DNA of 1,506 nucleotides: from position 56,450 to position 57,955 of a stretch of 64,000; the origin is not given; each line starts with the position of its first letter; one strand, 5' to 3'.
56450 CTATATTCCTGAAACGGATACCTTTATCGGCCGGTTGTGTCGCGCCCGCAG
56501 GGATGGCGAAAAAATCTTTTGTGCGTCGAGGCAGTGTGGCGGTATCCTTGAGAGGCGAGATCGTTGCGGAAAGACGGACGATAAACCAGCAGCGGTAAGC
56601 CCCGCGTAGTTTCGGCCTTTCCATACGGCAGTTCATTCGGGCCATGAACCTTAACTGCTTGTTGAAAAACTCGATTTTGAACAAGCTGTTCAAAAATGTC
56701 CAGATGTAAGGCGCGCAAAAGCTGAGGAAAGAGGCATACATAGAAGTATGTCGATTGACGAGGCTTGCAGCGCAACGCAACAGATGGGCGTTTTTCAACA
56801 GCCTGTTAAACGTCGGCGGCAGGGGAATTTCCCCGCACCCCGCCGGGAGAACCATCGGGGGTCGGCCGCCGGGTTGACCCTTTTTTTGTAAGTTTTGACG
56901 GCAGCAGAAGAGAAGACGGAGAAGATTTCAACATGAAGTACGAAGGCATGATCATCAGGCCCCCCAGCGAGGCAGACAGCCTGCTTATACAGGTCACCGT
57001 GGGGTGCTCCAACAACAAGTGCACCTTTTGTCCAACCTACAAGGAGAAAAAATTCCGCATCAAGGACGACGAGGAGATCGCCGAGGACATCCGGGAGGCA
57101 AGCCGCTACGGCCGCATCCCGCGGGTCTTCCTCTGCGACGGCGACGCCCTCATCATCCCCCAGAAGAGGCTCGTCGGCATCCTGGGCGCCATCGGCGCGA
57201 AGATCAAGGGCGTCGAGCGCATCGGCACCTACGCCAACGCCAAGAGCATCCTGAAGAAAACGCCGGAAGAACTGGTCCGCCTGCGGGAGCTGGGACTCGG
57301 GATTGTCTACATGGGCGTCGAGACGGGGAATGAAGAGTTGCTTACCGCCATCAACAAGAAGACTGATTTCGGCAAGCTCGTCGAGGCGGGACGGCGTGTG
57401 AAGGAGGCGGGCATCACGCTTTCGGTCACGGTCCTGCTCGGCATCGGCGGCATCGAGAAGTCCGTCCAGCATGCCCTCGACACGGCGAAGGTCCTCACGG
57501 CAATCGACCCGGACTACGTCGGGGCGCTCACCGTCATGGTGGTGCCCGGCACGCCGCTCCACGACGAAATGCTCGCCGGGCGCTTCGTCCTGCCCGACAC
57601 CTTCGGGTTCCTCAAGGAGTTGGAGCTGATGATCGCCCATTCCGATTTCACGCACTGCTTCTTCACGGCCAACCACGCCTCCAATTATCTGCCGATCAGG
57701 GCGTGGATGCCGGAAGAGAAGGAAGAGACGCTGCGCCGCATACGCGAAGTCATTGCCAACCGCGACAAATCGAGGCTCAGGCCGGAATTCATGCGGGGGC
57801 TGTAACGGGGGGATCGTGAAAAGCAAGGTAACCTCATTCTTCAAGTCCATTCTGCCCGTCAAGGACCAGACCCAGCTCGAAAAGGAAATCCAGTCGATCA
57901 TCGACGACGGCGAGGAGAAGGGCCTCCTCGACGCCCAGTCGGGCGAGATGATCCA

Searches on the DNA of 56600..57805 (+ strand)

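Call 22: search_rna_families(source=window, start=56600, end=56950, threshold=evalue, max_evalue=10)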
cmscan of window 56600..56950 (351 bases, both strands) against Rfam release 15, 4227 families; matches with E-value up to 10: 4.
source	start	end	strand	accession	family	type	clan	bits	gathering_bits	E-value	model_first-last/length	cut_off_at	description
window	56697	56797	+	RF00370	sroD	Gene; sRNA;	-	16.4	50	0.94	1-86/86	no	sroD RNA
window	56822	56837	-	RF02975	DUF3800-XI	Gene; sRNA;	-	13.5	37.8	1.2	1-48/48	no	DUF3800-XI RNA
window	56606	56658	+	RF00856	mir-232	Gene; miRNA;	-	13.4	67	8.6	13-68/80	no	mir-232 microRNA precursor family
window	56848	56876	+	RF02248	Six3os1_3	Gene; lncRNA;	-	10.1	40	3.5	1-75/75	no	Six3os1 conserved region 3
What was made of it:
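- On Any Rfam RNA family: With E up to 10 on copy B, the best match is sroD at 16.4 bits against a threshold of 50 (call 22).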

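Call 52: search_rna_families(source=L130, start=2100, end=2520, threshold=evalue, max_evalue=1)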
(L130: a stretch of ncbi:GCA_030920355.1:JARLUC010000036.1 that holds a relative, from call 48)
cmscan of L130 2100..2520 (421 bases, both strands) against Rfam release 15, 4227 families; matches with E-value up to 1: 2.
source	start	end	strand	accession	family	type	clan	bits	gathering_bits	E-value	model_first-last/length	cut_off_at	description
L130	2391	2449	+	RF02596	cyano_het_sRNA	Gene; sRNA;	-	17.5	35.7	0.55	1-56/56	no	Cyanobacteria heterocyst sRNA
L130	2308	2375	-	RF01172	sn2343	Gene; snRNA; snoRNA; CD-box;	-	16.4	60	0.49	1-78/78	no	Small nucleolar RNA sn2343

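Call 71: search_dna_similar(query=window:56655-56812:-, collection=plasmids, mode=distant, max_evalue=0.01, max_rows=15)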
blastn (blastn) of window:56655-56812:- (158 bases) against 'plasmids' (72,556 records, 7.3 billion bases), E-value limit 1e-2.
Records with a match: 1; places in all: 1; records where one place covers at least 80% of the query: 0.
Best place of each record, by identity: 80-90% 1.
By first word of the organism name: Citrobacter 1.
By predicted mobility (MOB-suite, as given by PLSDB): non-mobilizable 1.
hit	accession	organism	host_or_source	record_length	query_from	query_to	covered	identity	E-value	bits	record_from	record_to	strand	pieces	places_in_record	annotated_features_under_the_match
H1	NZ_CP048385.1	Citrobacter freundii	cell culture,environment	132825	16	54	25%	87.2%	3e-3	49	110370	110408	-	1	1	nuoG: NADH-quinone oxidoreductase subunit NuoG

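Call 72: search_dna_similar(query=window:56655-56812:-, collection=phages, mode=distant, max_evalue=0.01, max_rows=10)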
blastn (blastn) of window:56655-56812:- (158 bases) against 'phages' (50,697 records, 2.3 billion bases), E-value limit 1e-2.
No match.
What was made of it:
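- Tried and rejected: The only hit was a 39-nt chance match in nuoG (calls 71-72).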

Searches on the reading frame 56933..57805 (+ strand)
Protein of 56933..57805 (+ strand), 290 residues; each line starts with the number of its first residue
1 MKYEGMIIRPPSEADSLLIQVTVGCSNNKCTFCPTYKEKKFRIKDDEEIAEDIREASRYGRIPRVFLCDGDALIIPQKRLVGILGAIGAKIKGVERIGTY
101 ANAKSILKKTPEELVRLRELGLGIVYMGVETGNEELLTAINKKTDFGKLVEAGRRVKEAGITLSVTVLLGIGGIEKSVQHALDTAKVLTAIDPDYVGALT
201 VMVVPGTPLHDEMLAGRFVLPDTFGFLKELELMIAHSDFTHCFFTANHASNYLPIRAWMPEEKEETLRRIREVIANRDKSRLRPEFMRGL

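Call 46: find_homologous_proteins(query=window:56933-57805:+, max_evalue=1e-60)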
Query window:56933-57805:+ (290 aa): 7924 proteins with E <= 1e-60 among 8000 candidates; the best 120 are listed.
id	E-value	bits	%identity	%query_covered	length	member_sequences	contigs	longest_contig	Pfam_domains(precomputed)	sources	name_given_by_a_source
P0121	6.6e-189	644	100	100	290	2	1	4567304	PF04055.28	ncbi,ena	-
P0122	4.3e-163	560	87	100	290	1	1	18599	PF04055.28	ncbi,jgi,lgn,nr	ncbi:MAG: hypothetical protein CSYNP_04333 [Syntrophus sp. SKADARSKE-3]|nr:hypothetical protein [Syn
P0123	2.6e-161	554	86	100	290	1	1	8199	PF04055.28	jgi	jgi:radical SAM superfamily enzyme YgiQ (UPF0313 family)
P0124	8.7e-158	542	84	100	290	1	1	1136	PF04055.28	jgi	jgi:radical SAM superfamily enzyme YgiQ (UPF0313 family)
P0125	9.0e-157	539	84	100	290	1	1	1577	PF04055.28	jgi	jgi:radical SAM superfamily enzyme YgiQ (UPF0313 family)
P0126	2.1e-156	538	84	100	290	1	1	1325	PF04055.28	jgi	jgi:radical SAM superfamily enzyme YgiQ (UPF0313 family)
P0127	1.5e-154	532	82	100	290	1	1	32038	PF04055.28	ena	-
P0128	1.8e-141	489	76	100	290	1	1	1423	PF04055.28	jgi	jgi:radical SAM superfamily enzyme YgiQ (UPF0313 family)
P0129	4.0e-141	488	77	100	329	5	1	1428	PF04055.28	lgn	-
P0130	3.5e-140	485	82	91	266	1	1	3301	PF04055.28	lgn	-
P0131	3.4e-139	481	76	100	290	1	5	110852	PF04055.28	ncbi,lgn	-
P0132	5.3e-138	477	74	100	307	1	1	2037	PF04055.28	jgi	jgi:radical SAM superfamily enzyme YgiQ (UPF0313 family)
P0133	1.4e-137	476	74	100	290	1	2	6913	PF04055.28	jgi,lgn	jgi:radical SAM superfamily enzyme YgiQ (UPF0313 family)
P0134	1.5e-137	476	73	100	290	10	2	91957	PF04055.28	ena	-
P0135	2.0e-137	475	73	100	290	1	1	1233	PF04055.28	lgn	-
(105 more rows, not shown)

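Call 47: find_encoding_contigs(protein=P0121, flank=1500, max_places=2)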
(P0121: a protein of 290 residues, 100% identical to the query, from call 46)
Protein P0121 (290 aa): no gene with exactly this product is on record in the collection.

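Call 48: find_encoding_contigs(protein=P0122, flank=2500, max_places=2)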
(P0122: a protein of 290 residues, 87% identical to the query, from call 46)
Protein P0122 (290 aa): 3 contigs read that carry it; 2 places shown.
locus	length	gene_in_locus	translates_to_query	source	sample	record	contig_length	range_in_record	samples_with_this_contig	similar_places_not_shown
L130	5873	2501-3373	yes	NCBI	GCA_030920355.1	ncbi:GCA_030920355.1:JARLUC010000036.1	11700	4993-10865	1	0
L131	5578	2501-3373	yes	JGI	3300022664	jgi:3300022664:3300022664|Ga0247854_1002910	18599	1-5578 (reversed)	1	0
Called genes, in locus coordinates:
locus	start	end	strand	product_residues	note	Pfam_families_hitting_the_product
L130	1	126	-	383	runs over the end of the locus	PF13524:Glyco_trans_1_2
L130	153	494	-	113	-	-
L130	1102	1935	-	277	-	PF13505:OMP_b-brl, PF16961:OmpA_like (faint)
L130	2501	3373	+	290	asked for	PF04055:Radical_SAM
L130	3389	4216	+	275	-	PF00571:CBS, PF03471:CorC_HlyC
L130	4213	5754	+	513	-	PF20154:LNT_N, PF00795:CN_hydrolase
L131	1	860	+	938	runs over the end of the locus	PF25174:Beta-prop_THOC3 (faint), PF00656:Peptidase_C14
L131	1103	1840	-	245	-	PF13505:OMP_b-brl, PF16961:OmpA_like (faint)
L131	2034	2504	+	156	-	-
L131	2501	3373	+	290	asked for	PF04055:Radical_SAM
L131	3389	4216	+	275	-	PF00571:CBS, PF03471:CorC_HlyC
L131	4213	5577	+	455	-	?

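Call 49: find_encoding_contigs(protein=P0123, flank=2500, max_places=2)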
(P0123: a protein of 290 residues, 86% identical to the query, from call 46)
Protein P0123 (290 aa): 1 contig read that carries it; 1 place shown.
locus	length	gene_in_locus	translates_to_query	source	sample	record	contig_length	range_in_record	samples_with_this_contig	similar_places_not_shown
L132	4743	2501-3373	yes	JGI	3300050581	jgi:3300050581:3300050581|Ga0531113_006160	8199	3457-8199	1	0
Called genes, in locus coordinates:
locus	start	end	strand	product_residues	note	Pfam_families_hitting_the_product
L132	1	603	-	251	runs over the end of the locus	PF00092:VWA (weak), PF07589:PEP_exosort_dom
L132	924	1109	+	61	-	-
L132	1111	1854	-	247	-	PF13505:OMP_b-brl, PF16961:OmpA_like (faint)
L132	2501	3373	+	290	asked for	PF04055:Radical_SAM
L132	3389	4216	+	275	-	PF00571:CBS, PF03471:CorC_HlyC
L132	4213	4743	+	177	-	?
